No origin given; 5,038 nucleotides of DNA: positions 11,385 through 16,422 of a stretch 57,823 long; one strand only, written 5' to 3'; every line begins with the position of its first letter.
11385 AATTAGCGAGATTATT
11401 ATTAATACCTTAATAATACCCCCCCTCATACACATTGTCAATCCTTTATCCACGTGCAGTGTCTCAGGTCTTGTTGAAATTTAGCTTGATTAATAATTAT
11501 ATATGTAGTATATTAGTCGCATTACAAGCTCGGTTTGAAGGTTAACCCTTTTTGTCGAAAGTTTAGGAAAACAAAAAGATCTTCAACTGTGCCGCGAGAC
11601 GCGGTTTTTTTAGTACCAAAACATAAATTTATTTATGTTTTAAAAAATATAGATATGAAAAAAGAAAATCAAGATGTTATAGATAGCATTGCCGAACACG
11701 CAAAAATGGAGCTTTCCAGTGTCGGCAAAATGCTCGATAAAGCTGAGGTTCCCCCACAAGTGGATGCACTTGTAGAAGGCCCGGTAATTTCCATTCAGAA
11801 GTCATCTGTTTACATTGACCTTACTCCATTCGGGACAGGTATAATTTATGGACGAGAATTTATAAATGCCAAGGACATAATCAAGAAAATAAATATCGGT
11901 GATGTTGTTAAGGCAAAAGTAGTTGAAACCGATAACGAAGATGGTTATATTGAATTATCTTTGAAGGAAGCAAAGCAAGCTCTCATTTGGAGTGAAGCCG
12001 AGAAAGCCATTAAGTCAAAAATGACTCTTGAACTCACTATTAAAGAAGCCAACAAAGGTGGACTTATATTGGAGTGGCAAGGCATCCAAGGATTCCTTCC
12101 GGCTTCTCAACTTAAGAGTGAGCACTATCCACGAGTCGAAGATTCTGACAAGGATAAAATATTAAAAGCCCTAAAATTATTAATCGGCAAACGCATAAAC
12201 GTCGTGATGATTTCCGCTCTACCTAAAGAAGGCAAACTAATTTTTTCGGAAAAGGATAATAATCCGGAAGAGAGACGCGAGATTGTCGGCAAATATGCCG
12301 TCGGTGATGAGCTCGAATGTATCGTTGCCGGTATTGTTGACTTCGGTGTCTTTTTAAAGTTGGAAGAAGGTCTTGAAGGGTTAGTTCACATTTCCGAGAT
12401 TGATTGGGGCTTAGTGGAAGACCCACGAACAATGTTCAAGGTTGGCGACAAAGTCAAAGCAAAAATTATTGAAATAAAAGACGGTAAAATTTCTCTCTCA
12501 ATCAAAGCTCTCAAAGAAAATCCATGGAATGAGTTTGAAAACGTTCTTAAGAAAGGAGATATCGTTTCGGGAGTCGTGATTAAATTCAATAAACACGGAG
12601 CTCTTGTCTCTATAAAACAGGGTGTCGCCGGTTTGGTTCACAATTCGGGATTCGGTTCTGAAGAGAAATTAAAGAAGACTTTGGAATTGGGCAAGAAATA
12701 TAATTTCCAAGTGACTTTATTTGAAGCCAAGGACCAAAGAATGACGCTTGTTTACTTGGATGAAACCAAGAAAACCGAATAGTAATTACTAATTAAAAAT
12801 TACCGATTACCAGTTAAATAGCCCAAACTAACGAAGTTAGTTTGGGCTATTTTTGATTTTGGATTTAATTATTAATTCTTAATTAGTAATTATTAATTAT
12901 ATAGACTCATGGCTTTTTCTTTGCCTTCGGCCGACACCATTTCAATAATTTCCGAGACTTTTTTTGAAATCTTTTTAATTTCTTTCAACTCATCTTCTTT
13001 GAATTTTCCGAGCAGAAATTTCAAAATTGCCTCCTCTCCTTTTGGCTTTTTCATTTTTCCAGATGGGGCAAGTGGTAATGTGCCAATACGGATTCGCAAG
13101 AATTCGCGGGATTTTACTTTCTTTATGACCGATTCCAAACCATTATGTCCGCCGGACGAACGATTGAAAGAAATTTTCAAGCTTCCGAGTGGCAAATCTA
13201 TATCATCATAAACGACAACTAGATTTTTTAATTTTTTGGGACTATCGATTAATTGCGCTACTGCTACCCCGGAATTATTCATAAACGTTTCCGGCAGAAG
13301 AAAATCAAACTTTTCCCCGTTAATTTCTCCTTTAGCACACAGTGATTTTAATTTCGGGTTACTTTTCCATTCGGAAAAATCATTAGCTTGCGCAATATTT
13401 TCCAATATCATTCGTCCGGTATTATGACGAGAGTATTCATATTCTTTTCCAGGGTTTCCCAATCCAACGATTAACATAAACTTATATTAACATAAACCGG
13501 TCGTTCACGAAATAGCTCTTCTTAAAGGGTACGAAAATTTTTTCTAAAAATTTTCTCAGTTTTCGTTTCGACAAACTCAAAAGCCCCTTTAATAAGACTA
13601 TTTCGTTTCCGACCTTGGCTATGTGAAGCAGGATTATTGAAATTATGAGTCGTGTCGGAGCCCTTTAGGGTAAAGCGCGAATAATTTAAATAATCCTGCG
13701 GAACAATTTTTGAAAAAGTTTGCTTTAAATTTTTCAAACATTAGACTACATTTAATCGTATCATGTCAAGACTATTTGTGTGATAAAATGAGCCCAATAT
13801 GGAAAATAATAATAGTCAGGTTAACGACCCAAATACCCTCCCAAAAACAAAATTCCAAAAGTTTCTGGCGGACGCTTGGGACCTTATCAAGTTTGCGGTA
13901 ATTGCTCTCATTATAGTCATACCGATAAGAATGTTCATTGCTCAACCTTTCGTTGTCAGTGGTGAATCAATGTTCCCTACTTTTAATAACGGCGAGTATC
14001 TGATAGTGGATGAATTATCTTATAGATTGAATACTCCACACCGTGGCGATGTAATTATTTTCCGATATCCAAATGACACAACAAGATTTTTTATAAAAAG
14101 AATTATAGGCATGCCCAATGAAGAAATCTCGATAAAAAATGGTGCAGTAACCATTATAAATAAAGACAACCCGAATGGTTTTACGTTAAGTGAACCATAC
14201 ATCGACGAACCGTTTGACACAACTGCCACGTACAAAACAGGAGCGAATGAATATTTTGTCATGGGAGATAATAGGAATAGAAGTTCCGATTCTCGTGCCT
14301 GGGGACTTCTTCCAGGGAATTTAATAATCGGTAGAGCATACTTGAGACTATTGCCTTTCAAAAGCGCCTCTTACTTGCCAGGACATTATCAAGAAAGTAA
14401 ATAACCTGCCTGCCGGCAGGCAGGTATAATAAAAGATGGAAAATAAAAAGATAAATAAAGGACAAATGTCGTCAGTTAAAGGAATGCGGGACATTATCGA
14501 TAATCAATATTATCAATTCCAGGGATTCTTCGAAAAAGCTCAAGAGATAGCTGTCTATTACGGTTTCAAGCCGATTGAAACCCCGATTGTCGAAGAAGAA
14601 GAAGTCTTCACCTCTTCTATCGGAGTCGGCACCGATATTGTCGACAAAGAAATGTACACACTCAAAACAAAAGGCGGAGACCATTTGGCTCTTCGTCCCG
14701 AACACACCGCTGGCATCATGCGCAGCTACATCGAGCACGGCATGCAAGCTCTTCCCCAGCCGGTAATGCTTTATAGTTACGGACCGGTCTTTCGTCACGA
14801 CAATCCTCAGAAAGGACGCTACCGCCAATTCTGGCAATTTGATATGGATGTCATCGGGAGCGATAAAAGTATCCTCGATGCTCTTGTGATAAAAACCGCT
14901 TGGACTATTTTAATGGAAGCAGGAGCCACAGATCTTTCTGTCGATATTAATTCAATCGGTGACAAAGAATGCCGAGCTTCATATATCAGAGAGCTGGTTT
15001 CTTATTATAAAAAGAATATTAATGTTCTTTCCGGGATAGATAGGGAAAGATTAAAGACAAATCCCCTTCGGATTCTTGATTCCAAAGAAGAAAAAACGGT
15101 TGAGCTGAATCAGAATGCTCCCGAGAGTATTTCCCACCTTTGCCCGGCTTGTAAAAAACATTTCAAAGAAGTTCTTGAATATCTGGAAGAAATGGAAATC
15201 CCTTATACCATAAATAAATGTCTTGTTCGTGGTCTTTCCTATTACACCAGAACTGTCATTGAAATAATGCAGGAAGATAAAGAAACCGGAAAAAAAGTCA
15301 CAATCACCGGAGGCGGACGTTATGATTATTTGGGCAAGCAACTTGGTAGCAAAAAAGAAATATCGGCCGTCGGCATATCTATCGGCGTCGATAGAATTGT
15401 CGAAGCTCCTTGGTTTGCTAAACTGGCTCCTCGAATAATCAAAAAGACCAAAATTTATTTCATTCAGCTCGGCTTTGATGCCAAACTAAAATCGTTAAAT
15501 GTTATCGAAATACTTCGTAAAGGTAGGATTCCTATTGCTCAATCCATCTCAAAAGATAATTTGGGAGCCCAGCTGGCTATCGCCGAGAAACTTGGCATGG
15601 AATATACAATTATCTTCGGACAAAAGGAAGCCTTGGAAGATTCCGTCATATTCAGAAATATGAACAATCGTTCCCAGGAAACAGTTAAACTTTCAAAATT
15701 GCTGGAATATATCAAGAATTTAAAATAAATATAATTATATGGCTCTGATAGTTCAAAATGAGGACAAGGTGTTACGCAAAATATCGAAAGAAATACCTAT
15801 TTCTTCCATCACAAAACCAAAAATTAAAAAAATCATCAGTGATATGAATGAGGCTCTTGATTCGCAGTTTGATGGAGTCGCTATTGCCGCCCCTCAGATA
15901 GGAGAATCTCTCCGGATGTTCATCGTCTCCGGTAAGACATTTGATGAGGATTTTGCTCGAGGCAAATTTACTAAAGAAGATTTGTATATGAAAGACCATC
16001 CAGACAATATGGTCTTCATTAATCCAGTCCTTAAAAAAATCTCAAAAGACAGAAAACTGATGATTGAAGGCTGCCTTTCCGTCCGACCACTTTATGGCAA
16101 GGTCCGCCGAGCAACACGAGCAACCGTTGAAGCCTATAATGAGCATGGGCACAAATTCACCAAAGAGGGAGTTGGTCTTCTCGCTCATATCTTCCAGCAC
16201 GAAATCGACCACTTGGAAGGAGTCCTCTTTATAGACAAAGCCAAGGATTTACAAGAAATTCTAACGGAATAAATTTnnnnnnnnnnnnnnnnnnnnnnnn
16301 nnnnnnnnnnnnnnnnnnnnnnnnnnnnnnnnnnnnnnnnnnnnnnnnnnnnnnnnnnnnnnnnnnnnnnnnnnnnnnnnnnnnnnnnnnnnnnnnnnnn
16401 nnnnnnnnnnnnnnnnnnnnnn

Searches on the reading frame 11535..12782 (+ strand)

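Call 9: search_protein_families(library=pfam, proteins=[window:11535-12782:+], max_evalue=0.001)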
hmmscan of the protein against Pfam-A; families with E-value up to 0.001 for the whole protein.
window:11535-12782:+ (415 aa): 5 families
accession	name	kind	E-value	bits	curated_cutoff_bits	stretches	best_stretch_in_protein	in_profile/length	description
PF00575.29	S1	-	8.5e-39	132.2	22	3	254-324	2-74/74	S1 RNA binding domain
PF23459.1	S1_RRP5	-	6.6e-12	46.3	27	0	257-318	4-65/72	RRP5 S1 domain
PF21710.3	Spt6_S1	-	2.1e-06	28.4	27.5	0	268-323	28-84/91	Spt6, S1/OB domain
PF21543.3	CvfB_2nd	-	8.2e-06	26.1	27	0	108-144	40-75/76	Virulence regulatory factor CvfB, second domain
PF13509.12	S1_2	-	0.00089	19.8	21.8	0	263-290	8-35/61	S1 domain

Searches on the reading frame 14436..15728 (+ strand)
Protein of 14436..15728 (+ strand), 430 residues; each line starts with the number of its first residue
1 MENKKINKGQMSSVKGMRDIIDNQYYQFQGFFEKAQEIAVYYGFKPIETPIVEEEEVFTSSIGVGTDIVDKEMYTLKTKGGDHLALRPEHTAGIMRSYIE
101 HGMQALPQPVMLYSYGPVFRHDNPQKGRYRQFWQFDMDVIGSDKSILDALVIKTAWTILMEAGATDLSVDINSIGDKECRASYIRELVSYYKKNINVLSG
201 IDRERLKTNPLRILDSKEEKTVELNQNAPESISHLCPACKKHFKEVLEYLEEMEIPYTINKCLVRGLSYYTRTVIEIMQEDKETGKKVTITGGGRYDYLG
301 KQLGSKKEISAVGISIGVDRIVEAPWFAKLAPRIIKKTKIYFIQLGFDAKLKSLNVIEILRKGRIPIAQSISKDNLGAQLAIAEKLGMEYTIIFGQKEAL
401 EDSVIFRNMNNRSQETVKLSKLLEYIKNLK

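Call 10: search_protein_families(library=pfam, proteins=[window:14436-15728:+], max_evalue=0.001)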
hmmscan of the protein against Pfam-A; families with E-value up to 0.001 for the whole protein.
window:14436-15728:+ (430 aa): 4 families
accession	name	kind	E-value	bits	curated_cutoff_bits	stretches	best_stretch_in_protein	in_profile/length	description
PF13393.11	tRNA-synt_His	-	7.3e-31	108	25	1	16-321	1-308/308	Histidyl-tRNA synthetase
PF00587.30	tRNA-synt_2b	-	1.3e-12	48.6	29.3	1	74-305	1-147/179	tRNA synthetase class II core domain (G, H, P, S and T)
PF03129.25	HGTP_anticodon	-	6.4e-11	42.7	21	1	353-428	18-93/94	Anticodon binding domain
PF01409.25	tRNA-synt_2d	-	0.00029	20.8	19.8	1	28-148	19-141/246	tRNA synthetases class II core domain (F)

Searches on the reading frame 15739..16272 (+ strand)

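Call 58: search_protein_families(library=pfam, proteins=[window:15739-16272:+], max_evalue=0.001)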
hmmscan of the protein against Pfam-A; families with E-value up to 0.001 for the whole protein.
window:15739-16272:+ (177 aa): 1 family
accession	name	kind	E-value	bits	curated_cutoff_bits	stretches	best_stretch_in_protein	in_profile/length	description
PF01327.26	Pep_deformylase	-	2.2e-42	144.7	22.8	1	3-172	3-154/156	Polypeptide deformylase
